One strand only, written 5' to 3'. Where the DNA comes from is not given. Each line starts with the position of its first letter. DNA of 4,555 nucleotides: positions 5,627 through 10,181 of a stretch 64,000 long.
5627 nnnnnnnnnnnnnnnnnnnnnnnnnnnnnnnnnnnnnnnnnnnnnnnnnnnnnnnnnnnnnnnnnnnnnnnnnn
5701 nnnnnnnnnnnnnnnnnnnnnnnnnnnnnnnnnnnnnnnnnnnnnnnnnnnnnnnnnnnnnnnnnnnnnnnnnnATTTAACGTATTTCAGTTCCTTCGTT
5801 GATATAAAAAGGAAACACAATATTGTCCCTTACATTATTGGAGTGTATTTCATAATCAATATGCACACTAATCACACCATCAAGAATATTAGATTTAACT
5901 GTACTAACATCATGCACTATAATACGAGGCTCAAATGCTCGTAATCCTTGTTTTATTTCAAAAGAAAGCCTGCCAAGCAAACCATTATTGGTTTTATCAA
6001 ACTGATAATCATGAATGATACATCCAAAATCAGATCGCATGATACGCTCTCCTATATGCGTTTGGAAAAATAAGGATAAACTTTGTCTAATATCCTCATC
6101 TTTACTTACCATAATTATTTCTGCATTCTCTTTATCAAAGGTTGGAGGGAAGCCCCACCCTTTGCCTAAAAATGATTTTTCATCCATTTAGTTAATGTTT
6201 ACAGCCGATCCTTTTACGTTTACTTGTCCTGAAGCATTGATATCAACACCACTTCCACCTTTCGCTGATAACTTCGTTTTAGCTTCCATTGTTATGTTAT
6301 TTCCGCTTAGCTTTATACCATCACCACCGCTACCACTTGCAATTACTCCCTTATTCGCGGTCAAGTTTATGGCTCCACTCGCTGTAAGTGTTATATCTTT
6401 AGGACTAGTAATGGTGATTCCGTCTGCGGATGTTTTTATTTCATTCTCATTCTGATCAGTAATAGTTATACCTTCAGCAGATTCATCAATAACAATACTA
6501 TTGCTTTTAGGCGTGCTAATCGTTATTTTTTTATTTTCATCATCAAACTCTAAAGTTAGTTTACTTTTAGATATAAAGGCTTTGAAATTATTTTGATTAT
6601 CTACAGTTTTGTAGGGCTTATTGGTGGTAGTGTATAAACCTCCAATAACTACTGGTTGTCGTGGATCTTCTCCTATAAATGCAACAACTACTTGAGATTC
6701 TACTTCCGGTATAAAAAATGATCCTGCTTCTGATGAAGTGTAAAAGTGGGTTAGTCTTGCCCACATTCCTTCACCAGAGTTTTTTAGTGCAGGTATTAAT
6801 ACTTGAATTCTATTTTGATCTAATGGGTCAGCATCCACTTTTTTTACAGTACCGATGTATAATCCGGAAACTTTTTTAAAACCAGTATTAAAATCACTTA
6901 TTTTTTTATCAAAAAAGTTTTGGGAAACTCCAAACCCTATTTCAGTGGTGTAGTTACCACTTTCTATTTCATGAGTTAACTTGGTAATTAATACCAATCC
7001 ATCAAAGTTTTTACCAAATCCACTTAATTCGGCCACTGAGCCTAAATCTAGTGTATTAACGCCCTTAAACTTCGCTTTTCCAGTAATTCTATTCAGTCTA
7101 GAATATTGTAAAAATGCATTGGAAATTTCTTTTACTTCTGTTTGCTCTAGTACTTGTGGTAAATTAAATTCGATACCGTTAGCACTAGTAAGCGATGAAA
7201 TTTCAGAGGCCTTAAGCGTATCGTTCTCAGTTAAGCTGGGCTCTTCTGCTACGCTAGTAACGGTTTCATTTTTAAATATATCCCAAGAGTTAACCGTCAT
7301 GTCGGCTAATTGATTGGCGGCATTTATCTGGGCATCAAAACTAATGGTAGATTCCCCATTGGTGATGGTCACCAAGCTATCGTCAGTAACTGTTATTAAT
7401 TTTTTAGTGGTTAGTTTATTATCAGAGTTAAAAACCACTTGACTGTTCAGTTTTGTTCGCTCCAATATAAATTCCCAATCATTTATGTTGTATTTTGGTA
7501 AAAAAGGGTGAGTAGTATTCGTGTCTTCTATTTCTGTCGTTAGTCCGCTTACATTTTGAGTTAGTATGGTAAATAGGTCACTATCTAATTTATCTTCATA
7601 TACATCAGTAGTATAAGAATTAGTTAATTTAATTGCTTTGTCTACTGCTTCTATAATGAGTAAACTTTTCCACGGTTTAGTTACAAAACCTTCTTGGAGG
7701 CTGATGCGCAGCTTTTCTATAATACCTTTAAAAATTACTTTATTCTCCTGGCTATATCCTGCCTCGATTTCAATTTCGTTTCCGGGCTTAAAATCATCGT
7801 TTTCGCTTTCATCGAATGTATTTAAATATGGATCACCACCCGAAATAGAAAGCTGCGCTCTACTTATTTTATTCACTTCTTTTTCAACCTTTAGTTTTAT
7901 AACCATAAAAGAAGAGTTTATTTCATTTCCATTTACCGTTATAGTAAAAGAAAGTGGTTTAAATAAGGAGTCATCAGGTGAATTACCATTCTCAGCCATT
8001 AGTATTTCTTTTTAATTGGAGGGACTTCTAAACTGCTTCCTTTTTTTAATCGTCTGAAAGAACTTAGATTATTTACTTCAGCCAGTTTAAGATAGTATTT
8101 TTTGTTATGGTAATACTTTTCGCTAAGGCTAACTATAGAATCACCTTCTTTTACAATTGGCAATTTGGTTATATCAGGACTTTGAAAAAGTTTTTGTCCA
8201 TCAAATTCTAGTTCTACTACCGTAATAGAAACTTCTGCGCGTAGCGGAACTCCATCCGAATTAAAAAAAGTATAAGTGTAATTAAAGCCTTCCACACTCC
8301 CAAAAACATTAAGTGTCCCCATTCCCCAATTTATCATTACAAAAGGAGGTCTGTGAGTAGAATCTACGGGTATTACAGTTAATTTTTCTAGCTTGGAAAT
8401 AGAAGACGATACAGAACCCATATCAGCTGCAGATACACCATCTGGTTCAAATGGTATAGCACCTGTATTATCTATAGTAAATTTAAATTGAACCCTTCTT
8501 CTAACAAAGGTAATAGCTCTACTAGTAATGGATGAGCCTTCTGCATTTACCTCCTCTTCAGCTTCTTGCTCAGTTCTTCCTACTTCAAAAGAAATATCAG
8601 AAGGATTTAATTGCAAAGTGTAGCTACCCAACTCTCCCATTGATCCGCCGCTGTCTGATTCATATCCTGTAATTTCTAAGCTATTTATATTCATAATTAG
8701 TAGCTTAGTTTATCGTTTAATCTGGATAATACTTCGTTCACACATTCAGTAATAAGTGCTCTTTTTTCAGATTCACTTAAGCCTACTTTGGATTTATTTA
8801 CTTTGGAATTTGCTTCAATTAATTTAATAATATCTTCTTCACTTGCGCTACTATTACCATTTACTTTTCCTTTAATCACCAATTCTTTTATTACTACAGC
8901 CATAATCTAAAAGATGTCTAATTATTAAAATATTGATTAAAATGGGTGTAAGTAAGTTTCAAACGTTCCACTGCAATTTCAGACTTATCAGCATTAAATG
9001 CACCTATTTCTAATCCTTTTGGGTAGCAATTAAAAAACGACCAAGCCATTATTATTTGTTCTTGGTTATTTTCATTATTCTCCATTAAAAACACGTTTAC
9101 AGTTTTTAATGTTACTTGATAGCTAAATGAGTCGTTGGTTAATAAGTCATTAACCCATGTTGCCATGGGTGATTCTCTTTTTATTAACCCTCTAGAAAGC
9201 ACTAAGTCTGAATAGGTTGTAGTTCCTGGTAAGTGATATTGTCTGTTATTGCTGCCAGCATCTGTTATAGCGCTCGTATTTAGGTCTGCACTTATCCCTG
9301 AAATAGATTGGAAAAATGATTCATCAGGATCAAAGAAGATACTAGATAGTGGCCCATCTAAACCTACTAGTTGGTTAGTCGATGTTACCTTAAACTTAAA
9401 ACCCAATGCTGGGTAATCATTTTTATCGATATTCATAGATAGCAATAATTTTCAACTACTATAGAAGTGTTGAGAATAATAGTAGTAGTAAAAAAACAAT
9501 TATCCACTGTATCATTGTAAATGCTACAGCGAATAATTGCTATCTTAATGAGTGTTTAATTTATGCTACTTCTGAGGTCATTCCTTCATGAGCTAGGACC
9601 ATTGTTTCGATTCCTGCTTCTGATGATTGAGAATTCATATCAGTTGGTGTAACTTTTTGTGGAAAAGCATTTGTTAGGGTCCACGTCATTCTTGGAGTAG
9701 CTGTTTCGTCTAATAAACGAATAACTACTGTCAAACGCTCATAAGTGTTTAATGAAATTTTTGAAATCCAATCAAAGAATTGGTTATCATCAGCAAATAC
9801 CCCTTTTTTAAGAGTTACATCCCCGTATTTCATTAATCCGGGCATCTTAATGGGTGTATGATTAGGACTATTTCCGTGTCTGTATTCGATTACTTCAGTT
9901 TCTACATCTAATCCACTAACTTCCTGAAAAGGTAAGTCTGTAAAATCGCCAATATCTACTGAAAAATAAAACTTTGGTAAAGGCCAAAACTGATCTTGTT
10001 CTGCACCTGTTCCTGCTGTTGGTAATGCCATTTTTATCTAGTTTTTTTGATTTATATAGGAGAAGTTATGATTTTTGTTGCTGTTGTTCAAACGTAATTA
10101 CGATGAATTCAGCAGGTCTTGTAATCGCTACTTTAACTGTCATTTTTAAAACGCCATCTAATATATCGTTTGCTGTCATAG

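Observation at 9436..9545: Mutually exclusive RNA structures between the two tube genes: terminator versus start-site sequestration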

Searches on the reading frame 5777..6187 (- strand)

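Call 7: search_protein_families(library=pfam, proteins=[window:5777-6187:-], max_evalue=0.01)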
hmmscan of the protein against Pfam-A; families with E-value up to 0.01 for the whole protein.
window:5777-6187:- (136 aa): 1 family
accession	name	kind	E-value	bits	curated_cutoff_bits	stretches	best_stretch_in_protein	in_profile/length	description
PF04965.19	GPW_gp25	-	4.9e-20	71.6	27.2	1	28-118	2-95/96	Baseplate wedge protein gp25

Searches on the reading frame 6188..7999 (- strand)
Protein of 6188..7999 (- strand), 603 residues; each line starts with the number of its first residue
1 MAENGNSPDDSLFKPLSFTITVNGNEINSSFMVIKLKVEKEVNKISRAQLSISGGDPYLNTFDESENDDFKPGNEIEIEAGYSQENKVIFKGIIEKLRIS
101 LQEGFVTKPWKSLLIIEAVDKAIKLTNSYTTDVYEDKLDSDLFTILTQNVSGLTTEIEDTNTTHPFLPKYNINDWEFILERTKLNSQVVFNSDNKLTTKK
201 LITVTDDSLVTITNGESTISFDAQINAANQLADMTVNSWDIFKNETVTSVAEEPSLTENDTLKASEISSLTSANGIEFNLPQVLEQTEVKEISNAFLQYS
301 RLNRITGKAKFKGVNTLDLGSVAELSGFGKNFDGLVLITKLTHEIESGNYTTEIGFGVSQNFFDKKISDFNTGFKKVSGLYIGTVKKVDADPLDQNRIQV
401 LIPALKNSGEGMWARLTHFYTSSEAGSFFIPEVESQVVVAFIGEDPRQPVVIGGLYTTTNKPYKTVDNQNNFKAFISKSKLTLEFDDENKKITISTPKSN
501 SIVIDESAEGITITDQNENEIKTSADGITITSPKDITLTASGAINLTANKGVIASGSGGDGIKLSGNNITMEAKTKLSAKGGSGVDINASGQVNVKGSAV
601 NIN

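Call 7: search_protein_families(library=pfam, proteins=[window:6188-7999:-], max_evalue=0.01)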
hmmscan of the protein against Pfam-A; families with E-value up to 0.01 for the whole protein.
window:6188-7999:- (603 aa): 3 families
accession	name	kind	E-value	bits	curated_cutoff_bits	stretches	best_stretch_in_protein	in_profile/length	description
PF04717.18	Phage_base_V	-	4.8e-19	68.9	23.8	1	381-456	1-75/75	Type VI secretion system/phage-baseplate injector OB domain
PF10106.14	DUF2345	-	8.7e-07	29.3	30.7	1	513-583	74-144/151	Uncharacterized protein conserved in bacteria (DUF2345)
PF20093.5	DUF6484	-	0.0027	18.8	27.6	1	410-453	24-59/61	Domain of unknown function (DUF6484)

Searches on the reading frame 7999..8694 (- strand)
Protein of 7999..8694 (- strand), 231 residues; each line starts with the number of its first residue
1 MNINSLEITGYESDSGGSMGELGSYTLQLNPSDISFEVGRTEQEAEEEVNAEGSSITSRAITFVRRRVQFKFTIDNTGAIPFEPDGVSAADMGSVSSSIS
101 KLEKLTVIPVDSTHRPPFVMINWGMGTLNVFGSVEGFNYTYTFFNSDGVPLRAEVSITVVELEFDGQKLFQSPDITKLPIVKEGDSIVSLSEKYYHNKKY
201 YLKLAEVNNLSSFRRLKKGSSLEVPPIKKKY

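Call 7: search_protein_families(library=pfam, proteins=[window:7999-8694:-], max_evalue=0.01)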
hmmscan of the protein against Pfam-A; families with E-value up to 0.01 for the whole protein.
window:7999-8694:- (231 aa): 2 families
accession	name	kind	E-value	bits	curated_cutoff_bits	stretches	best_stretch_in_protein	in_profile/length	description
PF19266.4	CIS_tube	-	6.7e-23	81.6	27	1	4-162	3-150/158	Contractile injection system tube protein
PF01476.26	LysM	-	0.0015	18.8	20.9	1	181-225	3-43/43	LysM domain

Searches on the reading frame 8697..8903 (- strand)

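Call 7: search_protein_families(library=pfam, proteins=[window:8697-8903:-], max_evalue=0.01)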
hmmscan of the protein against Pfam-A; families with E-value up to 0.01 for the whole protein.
window:8697-8903:- (68 aa): 1 family
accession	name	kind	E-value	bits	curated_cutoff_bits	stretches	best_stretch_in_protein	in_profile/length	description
PF19265.4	DUF5908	-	3.9e-10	40.8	27.7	1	1-65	1-52/55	Family of unknown function (DUF5908)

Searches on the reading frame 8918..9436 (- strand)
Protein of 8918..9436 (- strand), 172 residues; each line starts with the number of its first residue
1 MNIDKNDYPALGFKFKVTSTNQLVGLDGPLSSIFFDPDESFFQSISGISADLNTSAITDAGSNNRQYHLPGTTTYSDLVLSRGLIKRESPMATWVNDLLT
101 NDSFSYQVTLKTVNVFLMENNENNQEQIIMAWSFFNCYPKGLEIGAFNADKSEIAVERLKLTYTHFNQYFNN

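Call 7: search_protein_families(library=pfam, proteins=[window:8918-9436:-], max_evalue=0.01)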
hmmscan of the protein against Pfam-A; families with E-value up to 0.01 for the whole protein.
window:8918-9436:- (172 aa): 1 family
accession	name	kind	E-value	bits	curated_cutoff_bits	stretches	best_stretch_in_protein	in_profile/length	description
PF06841.18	Phage_T4_gp19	-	6.9e-25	87.9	28.2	1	38-166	13-133/134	T4-like virus tail tube protein gp19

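Call 21: find_homologous_proteins(query=window:8918-9436:-, max_evalue=1e-20)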
Query window:8918-9436:- (172 aa): 35 proteins with E <= 1e-20 among 57 candidates.
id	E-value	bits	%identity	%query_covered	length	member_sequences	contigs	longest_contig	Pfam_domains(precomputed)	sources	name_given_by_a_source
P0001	2.0e-95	335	86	100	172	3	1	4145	PF06841.19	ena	-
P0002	2.0e-70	254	65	98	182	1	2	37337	PF06841.19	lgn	-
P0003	1.4e-67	245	64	98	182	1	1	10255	PF06841.19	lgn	-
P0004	2.4e-67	244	64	98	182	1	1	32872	PF06841.19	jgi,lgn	jgi:phage tail-like protein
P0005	2.3e-66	241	64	98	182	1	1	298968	PF06841.19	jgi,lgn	jgi:phage tail-like protein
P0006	3.5e-56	208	58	98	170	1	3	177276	PF06841.19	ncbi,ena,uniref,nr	ncbi:phage tail protein [Psychroflexus salis]|uniref:Phage tail protein n=1 Tax=Psychroflexus salis 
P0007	7.1e-56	207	58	97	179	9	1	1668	PF06841.19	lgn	-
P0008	7.8e-55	203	56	98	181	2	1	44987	PF06841.19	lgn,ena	-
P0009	1.1e-54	203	57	97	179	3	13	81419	PF06841.19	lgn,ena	-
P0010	1.2e-54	203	57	98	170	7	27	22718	PF06841.19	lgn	-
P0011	6.4e-54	200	58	97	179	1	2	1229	PF06841.19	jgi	jgi:phage tail-like protein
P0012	6.6e-54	200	56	100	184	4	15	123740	PF06841.19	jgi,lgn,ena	-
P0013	9.8e-54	200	56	98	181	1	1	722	PF06841.19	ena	-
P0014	1.1e-52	196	57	95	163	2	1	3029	PF06841.19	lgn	-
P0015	2.5e-52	195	54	96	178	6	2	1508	PF06841.19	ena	-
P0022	2.3e-49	185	90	58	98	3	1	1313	PF06841.19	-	-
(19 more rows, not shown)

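Call 22: find_encoding_contigs(protein=P0001, flank=3000, max_places=4)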
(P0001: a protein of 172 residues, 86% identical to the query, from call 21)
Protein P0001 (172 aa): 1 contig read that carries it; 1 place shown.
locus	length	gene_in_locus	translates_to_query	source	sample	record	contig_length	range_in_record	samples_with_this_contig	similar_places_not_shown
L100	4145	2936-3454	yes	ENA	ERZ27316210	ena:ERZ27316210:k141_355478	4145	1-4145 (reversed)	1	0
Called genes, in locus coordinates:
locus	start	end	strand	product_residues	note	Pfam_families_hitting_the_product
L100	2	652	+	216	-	?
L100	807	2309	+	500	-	PF04984:Phage_sheath_1 (weak), PF17482:Phage_sheath_1C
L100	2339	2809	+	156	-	PF06841:Phage_T4_gp19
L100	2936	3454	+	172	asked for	PF06841:Phage_T4_gp19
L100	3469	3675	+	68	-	PF19265:DUF5908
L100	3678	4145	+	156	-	?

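Call 23: find_encoding_contigs(protein=P0002, flank=3000, max_places=3)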
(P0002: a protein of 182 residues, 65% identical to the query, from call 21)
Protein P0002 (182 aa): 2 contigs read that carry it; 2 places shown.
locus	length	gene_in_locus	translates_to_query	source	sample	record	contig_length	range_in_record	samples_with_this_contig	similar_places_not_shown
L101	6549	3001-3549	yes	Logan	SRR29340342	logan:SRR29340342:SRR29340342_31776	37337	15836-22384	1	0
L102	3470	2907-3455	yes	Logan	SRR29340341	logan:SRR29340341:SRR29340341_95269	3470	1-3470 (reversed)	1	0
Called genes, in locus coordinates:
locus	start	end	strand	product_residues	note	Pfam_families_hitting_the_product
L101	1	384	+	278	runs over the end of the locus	-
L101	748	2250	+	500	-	PF04984:Phage_sheath_1 (faint), PF17482:Phage_sheath_1C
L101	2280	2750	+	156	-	PF06841:Phage_T4_gp19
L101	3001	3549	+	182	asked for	PF06841:Phage_T4_gp19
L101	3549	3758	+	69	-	PF19265:DUF5908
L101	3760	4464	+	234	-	PF19266:CIS_tube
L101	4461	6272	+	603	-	PF04717:Phage_base_V, PF10106:DUF2345 (weak)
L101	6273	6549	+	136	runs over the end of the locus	PF04965:GPW_gp25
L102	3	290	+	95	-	?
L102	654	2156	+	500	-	PF04984:Phage_sheath_1 (faint), PF17482:Phage_sheath_1C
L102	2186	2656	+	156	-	PF06841:Phage_T4_gp19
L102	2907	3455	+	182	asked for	PF06841:Phage_T4_gp19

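Call 24: find_encoding_contigs(protein=P0005, flank=3000, max_places=3)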
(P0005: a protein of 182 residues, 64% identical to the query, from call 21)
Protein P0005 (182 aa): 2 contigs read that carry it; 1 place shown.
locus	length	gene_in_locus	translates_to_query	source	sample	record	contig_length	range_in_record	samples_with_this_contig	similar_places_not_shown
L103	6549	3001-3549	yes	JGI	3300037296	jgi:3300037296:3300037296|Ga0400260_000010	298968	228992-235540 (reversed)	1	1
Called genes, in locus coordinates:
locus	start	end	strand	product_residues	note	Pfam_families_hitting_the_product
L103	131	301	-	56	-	-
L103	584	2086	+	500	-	PF04984:Phage_sheath_1 (faint), PF17482:Phage_sheath_1C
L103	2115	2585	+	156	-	PF06841:Phage_T4_gp19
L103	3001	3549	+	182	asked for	PF06841:Phage_T4_gp19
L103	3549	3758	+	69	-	PF19265:DUF5908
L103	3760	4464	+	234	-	PF19266:CIS_tube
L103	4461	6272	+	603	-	PF04717:Phage_base_V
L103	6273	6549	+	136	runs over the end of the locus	PF04965:GPW_gp25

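Call 30: find_encoding_contigs(protein=P0022, flank=3000, max_places=4)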
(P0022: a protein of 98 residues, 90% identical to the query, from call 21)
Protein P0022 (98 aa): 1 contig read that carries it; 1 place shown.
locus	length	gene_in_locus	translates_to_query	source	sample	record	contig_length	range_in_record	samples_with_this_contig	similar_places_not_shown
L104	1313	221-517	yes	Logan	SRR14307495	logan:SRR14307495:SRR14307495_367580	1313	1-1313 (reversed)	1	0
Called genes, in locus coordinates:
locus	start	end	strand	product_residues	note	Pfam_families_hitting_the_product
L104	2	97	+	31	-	?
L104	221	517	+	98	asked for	PF06841:Phage_T4_gp19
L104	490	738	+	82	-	PF06841:Phage_T4_gp19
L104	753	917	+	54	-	-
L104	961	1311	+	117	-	?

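Call 32: find_related_loci(query=window:8918-9436:-, collection=metagenome_contigs, flank=1500)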
Query window:8918-9436:- (172 aa) in metagenome_contigs; peptide patterns used: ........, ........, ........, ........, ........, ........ (x = any residue, [..] = any of these).
144 stretches matched a pattern; 10 encode a relative of the query (tblastn E <= 1e-3); 10 distinct loci.
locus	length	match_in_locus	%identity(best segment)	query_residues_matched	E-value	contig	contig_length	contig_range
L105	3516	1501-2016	87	1-172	4e-104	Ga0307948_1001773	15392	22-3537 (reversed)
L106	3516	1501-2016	87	1-172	9e-104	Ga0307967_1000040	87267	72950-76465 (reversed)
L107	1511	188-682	58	3-168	7e-67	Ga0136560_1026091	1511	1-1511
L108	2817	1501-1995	54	1-168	2e-59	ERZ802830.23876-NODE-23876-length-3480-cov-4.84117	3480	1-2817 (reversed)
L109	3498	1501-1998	51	1-168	5e-56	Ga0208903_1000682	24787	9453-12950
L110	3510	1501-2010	51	2-172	1e-53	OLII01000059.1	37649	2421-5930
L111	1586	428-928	51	7-168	1e-54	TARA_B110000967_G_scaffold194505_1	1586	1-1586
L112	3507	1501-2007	52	3-171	1e-51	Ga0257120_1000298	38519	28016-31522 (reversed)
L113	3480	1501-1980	49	2-168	4e-49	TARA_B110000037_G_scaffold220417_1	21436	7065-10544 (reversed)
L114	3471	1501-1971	47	2-167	1e-47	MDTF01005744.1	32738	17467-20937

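Call 56: search_solved_structures(query=window:8918-9436:-, max_evalue=0.001)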
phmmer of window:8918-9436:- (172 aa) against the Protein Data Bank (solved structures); distinct sequences matched with E-value up to 0.001: 11.
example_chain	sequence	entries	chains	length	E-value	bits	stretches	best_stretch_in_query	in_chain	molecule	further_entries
7b5h_AM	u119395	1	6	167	6.7e-18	68.4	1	36-167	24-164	All3323 protein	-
9rce_I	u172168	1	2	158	4.5e-17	65.7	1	36-167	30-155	Conserved hypothetical phage tail region protein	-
7aeb_Y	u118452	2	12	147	1.2e-16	64.3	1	38-167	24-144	Phospholipid/glycerol acyltransferase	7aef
6j0n_n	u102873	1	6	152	1.4e-08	38.1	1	36-165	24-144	Pvc5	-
6rao_A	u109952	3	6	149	2.3e-08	37.4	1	39-161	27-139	Afp1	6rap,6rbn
6j0b_a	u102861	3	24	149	4.5e-08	36.4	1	37-161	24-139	Pvc1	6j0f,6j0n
9qgl_1A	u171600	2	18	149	1.3e-07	34.9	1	38-163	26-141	Phage tail protein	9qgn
9qgl_5A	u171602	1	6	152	7.6e-07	32.4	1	37-165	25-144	Phage tail protein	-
6rao_F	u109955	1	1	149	2.6e-06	30.7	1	36-165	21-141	Afp5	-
7adz_1a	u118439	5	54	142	3.5e-05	27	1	41-163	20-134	Phage tail protein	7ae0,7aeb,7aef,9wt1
7b5h_AN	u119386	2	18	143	0.00042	23.5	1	42-163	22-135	All3324 protein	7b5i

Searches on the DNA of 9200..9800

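Call 45: search_rna_families(source=window, start=9200, end=9800, threshold=evalue, max_evalue=1)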
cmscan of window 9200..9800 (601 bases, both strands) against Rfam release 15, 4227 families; matches with E-value up to 1: 2.
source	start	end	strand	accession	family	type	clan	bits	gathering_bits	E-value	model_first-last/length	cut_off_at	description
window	9487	9549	-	RF00962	mir-586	Gene; miRNA;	-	24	89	0.013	1-87/87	no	mir-586 microRNA precursor family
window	9723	9783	+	RF00015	U4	Gene; snRNA; splicing;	CL00007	14.5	46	0.75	67-138/138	no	U4 spliceosomal RNA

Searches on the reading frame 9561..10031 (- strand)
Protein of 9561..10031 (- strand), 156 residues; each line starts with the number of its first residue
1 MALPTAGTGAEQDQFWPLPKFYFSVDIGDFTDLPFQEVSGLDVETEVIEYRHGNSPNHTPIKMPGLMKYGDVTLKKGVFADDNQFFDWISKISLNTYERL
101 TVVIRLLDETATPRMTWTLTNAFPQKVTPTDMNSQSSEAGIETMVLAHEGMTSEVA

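Call 7: search_protein_families(library=pfam, proteins=[window:9561-10031:-], max_evalue=0.01)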
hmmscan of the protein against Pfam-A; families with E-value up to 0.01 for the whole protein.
window:9561-10031:- (156 aa): 1 family
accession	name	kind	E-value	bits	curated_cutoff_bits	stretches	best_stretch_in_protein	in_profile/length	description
PF06841.18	Phage_T4_gp19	-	1.7e-43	148.1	28.2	1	19-152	1-134/134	T4-like virus tail tube protein gp19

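Call 11: find_related_loci(query=window:9561-10031:-, collection=genome_contigs, flank=3000)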
Query window:9561-10031:- (156 aa) in genome_contigs; peptide patterns used: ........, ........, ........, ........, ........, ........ (x = any residue, [..] = any of these).
215 stretches matched a pattern; 161 encode a relative of the query (tblastn E <= 1e-3); the best 80 are kept; 80 distinct loci.
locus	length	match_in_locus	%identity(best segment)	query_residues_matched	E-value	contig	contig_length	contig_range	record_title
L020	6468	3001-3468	99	1-156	2e-104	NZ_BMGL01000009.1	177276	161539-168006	Psychroflexus salis strain CGMCC 1.12925 sequence09, whole genome shotgun sequence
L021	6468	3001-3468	90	1-156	6e-96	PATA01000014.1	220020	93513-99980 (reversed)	MAG: Flavobacteriaceae bacterium isolate SAT168 286404, whole genome shotgun sequence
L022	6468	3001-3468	88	1-156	8e-96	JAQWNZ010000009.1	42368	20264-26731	MAG: Flavobacteriaceae bacterium isolate cluster2_bin.192 k141_4418407, whole genome shotgun sequence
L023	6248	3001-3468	88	1-156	9e-96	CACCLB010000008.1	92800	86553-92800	uncultured Bacteroidetes bacterium isolate AG-901-E05 genome assembly, contig: AG-901-E05_NODE_8, whole genome shotgun s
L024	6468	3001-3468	89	1-156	2e-95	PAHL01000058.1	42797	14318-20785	MAG: Flavobacteriaceae bacterium isolate NAT175 27036, whole genome shotgun sequence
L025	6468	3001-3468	88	1-156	1e-95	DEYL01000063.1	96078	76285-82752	MAG TPA_asm: Flavobacteriaceae bacterium UBA3159 UBA3159_contig_5379, whole genome shotgun sequence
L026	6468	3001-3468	88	1-156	2e-95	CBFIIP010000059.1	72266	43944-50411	MAG: Flavobacteriaceae bacterium isolate Co_bin_834_orig genome assembly, contig: Co_bin_834_orig_Co_c_000002888993, who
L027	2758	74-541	88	1-156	1e-97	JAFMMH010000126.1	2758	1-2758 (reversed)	MAG: Flavobacteriaceae bacterium isolate DEBay_Sum22NL08_79 NODE_23318_length_2758_cov_3.479467, whole genome shotgun se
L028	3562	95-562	88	1-156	1e-95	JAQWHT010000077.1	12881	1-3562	MAG: Flavobacteriaceae bacterium isolate cluster1_bin.35 k141_695430, whole genome shotgun sequence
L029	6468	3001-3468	88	1-156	2e-95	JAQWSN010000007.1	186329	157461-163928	MAG: Flavobacteriaceae bacterium isolate cluster2_bin.6 k141_4425820, whole genome shotgun sequence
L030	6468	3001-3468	88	1-156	2e-95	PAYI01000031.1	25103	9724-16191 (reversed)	MAG: Flavobacteriaceae bacterium isolate SAT107 184667, whole genome shotgun sequence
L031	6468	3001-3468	86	1-156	1e-94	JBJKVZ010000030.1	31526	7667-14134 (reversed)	MAG: Flavobacteriaceae bacterium isolate LRMED-078 Flavobacteriaceae-LRMED-078-C4403, whole genome shotgun sequence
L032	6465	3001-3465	86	1-155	2e-93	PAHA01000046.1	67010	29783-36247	MAG: Flavobacteriaceae bacterium isolate MED769 145169, whole genome shotgun sequence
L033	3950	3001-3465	88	1-155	1e-93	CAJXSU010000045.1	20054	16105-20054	MAG TPA_asm: uncultured Flavobacterium sp. isolate SRR3933249_bin.20_MetaBAT_v2.12.1_MAG genome assembly, contig: NODE_7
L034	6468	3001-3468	85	1-156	4e-92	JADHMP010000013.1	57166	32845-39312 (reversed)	MAG: Flavobacteriaceae bacterium isolate BS301-5m-G45 BS301-5m-C599, whole genome shotgun sequence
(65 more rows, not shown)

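Call 55: search_solved_structures(query=window:9561-10031:-, max_evalue=0.00001)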
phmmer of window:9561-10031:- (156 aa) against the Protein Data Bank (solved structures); distinct sequences matched with E-value up to 0.00001: 13.
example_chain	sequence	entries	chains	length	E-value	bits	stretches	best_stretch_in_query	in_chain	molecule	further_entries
9r9h_B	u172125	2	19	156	2.2e-48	167.1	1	9-152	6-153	Phage tail protein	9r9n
7adz_1a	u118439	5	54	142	4.2e-43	150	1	16-152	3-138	Phage tail protein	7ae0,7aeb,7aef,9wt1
7b5h_AN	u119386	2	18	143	8.4e-41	142.5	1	16-153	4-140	All3324 protein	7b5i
9qgl_1A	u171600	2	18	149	7.7e-27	97.2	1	16-154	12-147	Phage tail protein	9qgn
6j0b_a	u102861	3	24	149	1.1e-24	90.1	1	16-147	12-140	Pvc1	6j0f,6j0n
6rao_A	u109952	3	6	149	1.4e-23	86.6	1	16-153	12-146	Afp1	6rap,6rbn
9rce_I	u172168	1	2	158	9.7e-21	77.4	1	6-146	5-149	Conserved hypothetical phage tail region protein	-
7aeb_Y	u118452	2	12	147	1e-15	61.1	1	15-148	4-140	Phospholipid/glycerol acyltransferase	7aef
6j0n_n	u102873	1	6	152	2.1e-11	47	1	21-151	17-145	Pvc5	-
6rao_F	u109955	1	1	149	3.8e-10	43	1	21-151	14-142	Afp5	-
9qgl_5A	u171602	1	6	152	2.3e-09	40.4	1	26-151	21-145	Phage tail protein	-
7b5h_AM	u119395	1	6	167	1.4e-08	37.9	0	29-108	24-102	All3323 protein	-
8bl4_v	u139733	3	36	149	8.9e-08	35.3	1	34-151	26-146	Phage tail protein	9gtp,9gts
